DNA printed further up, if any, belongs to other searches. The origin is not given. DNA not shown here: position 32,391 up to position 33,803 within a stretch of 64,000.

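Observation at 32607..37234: Orphan nicX-nicD-like pair welded to an ACAD-fold flavoprotein and a CoA ligase: candidate hybrid heterocycle/organosulfur pathway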

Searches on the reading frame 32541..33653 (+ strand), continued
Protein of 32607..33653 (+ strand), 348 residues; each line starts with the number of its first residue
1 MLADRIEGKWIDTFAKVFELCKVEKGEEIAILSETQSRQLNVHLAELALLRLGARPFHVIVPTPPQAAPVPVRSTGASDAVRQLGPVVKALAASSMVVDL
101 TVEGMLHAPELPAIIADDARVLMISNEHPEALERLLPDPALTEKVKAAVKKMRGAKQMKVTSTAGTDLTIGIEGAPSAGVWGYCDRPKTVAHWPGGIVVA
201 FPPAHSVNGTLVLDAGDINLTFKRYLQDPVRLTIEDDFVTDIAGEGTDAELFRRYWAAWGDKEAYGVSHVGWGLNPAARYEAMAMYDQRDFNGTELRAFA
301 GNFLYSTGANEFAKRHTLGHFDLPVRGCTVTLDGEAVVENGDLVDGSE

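Call 38: find_encoding_contigs(protein=P0074, flank=10000, max_places=1)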
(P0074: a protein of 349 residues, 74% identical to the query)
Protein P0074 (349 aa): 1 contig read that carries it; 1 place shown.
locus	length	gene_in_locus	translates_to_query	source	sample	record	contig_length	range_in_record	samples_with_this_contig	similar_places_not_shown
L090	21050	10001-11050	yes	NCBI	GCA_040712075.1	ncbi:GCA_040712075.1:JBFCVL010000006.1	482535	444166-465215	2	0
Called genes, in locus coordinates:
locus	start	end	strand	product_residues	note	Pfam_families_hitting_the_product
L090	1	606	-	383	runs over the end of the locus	PF00535:Glycos_transf_2, PF04138:GtrA_DPMS_TM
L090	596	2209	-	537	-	PF02366:PMT, PF13231:PMT_2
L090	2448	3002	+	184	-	PF22381:Staph_reg_Sar_Rot (weak), PF01047:MarR, PF12802:MarR_2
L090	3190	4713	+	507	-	PF01425:Amidase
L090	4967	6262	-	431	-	PF13433:Peripla_BP_5, PF13458:Peripla_BP_6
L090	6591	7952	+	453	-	-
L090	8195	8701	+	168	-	PF01047:MarR, PF12802:MarR_2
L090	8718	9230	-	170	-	PF22381:Staph_reg_Sar_Rot (weak), PF01047:MarR, PF12802:MarR_2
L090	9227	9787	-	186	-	PF01613:Flavin_Reduct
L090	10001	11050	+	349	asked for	PF26233:NicX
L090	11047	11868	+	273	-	PF00561:Abhydrolase_1, PF00975:Thioesterase, PF12146:Hydrolase_4, PF12697:Abhydrolase_6, PF00561:Abhydrolase_1 (weak), PF08386:Abhydrolase_4 (faint)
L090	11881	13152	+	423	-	PF02771:Acyl-CoA_dh_N, PF02770:Acyl-CoA_dh_M, PF00441:Acyl-CoA_dh_1, PF08028:Acyl-CoA_dh_2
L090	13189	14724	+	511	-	PF00501:AMP-binding, PF13193:AMP-binding_C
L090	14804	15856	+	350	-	PF03480:DctP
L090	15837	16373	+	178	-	PF04290:DctQ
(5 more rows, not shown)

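Call 39: find_encoding_contigs(protein=P0115, flank=10000, max_places=1)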
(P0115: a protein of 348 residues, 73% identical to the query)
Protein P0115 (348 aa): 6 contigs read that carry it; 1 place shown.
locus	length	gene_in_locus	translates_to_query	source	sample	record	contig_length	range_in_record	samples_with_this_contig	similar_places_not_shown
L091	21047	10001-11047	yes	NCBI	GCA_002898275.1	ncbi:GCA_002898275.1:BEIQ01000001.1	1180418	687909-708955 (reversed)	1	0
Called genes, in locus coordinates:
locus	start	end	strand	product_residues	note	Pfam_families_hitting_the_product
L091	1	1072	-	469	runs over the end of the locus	PF04513:Baculo_PEP_C (faint)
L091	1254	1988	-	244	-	PF02602:HEM4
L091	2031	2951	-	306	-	PF01379:Porphobil_deam, PF03900:Porphobil_deamC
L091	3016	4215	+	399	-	PF00814:TsaD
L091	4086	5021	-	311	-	PF13490:zf-HC2 (weak)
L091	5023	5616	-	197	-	PF04542:Sigma70_r2, PF22029:PhyR_sigma2, PF08281:Sigma70_r4_2, PF04545:Sigma70_r4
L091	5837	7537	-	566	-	PF07167:PhaC_N, PF00561:Abhydrolase_1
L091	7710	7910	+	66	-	-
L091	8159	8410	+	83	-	-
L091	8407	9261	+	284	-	PF00892:EamA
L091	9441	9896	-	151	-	PF01047:MarR, PF12802:MarR_2, PF12840:HTH_20 (faint)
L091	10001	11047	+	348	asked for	PF26233:NicX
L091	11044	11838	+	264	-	PF00561:Abhydrolase_1, PF00975:Thioesterase, PF12146:Hydrolase_4, PF12697:Abhydrolase_6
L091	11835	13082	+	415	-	PF02771:Acyl-CoA_dh_N, PF02770:Acyl-CoA_dh_M, PF00441:Acyl-CoA_dh_1, PF08028:Acyl-CoA_dh_2 (weak)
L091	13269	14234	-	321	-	PF02423:OCD_Mu_crystall, PF01488:Shikimate_DH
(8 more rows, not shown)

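Call 41: find_encoding_contigs(protein=P0008, flank=10000, max_places=1)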
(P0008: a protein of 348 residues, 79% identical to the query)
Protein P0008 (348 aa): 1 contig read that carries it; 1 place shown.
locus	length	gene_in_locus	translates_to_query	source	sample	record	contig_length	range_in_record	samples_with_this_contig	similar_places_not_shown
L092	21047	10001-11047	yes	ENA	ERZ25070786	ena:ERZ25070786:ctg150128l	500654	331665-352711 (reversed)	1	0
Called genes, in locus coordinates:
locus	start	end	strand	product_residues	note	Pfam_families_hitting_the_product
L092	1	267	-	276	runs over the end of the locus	-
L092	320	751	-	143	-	PF12762:DDE_Tnp_IS1595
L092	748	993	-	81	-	-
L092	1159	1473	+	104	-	-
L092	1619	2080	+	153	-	-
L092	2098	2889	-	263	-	PF13489:Methyltransf_23, PF00891:Methyltransf_2 (weak), PF05175:MTS (weak), PF08241:Methyltransf_11, PF08242:Methyltransf_12, PF13649:Methyltransf_25, PF13847:Methyltransf_31 (weak)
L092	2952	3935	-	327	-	-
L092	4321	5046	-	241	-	PF09335:VTT_dom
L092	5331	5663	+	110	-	PF00825:Ribonuclease_P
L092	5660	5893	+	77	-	PF01809:YidD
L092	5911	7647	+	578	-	PF14849:YidC_periplas, PF02096:60KD_IMP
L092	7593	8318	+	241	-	PF00009:GTP_EFTU (faint), PF00350:Dynamin_N (faint), PF01926:MMR_HSR1, PF02421:FeoB_N (weak), PF03193:RsgA_GTPase (faint)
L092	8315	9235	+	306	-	PF00696:AA_kinase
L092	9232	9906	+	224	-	PF00702:Hydrolase, PF13419:HAD_2, PF13242:Hydrolase_like (weak)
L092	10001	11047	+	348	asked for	PF26233:NicX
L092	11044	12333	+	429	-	PF02771:Acyl-CoA_dh_N, PF11794:HpaB_N (faint), PF02770:Acyl-CoA_dh_M, PF00441:Acyl-CoA_dh_1, PF08028:Acyl-CoA_dh_2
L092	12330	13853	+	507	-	PF00501:AMP-binding, PF13193:AMP-binding_C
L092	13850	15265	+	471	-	PF00067:p450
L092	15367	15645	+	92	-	PF05015:HigB-like_toxin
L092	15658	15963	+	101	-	PF13560:HTH_31, PF01381:HTH_3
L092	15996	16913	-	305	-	PF02492:cobW, PF07683:CobW_C (weak)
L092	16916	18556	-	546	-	PF07969:Amidohydro_3, PF01979:Amidohydro_1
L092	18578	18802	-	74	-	PF24696:UGSC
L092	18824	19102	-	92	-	PF24696:UGSC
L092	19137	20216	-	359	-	-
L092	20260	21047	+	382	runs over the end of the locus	PF02746:MR_MLE_N, PF13378:MR_MLE_C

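Call 42: find_encoding_contigs(protein=P0002, flank=10000, max_places=1)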
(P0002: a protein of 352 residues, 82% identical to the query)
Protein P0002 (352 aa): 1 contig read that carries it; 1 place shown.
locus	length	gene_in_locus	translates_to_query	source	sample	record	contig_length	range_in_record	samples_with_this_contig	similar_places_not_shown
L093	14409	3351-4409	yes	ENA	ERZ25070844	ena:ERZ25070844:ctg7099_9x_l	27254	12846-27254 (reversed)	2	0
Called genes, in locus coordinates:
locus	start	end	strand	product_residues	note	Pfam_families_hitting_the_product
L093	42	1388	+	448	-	-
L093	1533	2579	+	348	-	PF20256:MoCoBD_2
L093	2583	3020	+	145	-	-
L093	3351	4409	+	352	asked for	PF26233:NicX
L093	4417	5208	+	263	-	PF00561:Abhydrolase_1, PF00975:Thioesterase (weak), PF12146:Hydrolase_4, PF12697:Abhydrolase_6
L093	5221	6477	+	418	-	PF02771:Acyl-CoA_dh_N, PF02770:Acyl-CoA_dh_M, PF00441:Acyl-CoA_dh_1 (weak), PF08028:Acyl-CoA_dh_2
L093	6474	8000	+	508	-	PF00501:AMP-binding, PF13193:AMP-binding_C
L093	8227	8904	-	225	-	PF01144:CoA_trans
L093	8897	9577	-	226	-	PF01144:CoA_trans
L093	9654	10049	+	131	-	PF12172:zf-ChsH2, PF01796:OB_ChsH2_C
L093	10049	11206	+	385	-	PF00108:Thiolase_N (faint), PF02803:Thiolase_C, PF22691:Thiolase_C_1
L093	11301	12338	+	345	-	PF08240:ADH_N, PF00107:ADH_zinc_N, PF13602:ADH_zinc_N_2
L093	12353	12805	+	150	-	PF04909:Amidohydro_2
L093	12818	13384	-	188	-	PF13358:DDE_3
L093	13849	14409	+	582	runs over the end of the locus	PF01609:DDE_Tnp_1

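Call 51: search_solved_structures(query=L089:14790-15824:+, max_evalue=1e-10)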
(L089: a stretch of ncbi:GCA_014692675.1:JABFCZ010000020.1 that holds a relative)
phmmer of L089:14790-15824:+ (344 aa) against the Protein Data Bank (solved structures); distinct sequences matched with E-value up to 1e-10: 37.
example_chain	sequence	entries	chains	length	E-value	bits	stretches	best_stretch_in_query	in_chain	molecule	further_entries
4p56_A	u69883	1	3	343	6.1e-103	347.8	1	27-342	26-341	Putative extracellular solute-binding protein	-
7nr2_AAA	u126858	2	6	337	4.4e-53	184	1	27-334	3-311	TRAP dicarboxylate transporter, DctP subunit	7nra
5i5p_A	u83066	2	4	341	1.3e-44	156.1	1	25-339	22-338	TRAP TRANSPORTER SOLUTE BINDING PROTEIN | TRAP solute Binding Protein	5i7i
5iga_A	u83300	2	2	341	1.4e-44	156.1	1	25-339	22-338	TRAP TRANSPORTER SOLUTE BINDING PROTEIN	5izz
7nqg_AAA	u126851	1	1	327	1.2e-41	146.4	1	31-342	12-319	TrapT family, dctP subunit, C4-dicarboxylate periplasmic binding protein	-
5im2_A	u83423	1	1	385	7.7e-39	137.2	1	11-339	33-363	Twin-arginine translocation pathway signal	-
7nsw_AAA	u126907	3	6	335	4.5e-38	134.6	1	25-332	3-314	TRAP dicarboxylate transporter-DctP subunit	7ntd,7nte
7nrr_AAA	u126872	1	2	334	5.2e-38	134.4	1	26-332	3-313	TRAP dicarboxylate transporter-DctP subunit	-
4n6d_A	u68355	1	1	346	1.1e-35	126.8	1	14-336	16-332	TRAP dicarboxylate transporter-DctP subunit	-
4pgn_A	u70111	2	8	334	1e-23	87.4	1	14-333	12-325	Extracellular solute-binding protein, family 7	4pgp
4nap_A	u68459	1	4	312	3.2e-23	85.8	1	36-334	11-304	Extracellular solute-binding protein, family 7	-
4p9k_A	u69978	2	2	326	2.5e-19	73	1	25-305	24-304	TRAP dicarboxylate transporter, DctP subunit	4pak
4pf8_A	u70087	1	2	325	3.7e-16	62.6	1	43-299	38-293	TRAP-T family transporter, DctP (Periplasmic binding) subunit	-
4n8g_A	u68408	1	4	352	4.9e-16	62.2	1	8-329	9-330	TRAP dicarboxylate transporter, DctP subunit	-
4pdh_A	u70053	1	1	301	8.7e-16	61.4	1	47-304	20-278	TRAP dicarboxylate transporter, DctP subunit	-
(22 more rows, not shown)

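Call 59: search_protein_representatives(protein=window:32607-33653:+)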
Query: 348 residues. Proteins with E-value up to 0.001 (for the whole library): 1941; up to 1e-10: 927; up to 1e-30: 255. The best 150 are listed.
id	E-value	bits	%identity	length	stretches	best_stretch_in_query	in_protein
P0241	3.1e-127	440.7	57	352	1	1-343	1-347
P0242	1.3e-102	359.7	52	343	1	3-343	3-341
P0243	1.8e-101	355.9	63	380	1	1-254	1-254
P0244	2.0e-99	349.2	55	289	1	61-344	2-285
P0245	1.1e-97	343.5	63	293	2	167-341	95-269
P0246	3.7e-97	341.7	48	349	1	3-342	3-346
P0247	5.7e-96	337.8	64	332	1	85-317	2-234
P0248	1.8e-91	323.0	57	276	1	5-271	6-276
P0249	1.5e-88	313.5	49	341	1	2-347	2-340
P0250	8.0e-88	311.0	63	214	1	136-345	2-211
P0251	1.3e-83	297.2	55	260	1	96-345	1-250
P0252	4.7e-83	295.4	64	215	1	1-214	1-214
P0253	7.4e-82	291.4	60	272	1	1-232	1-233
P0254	7.6e-82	291.4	41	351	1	11-346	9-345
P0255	2.8e-81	289.5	47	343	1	11-344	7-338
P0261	1.7e-77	277.1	49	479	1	4-266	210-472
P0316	5.5e-52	193.2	37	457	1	11-344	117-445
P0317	7.1e-52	192.8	46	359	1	8-240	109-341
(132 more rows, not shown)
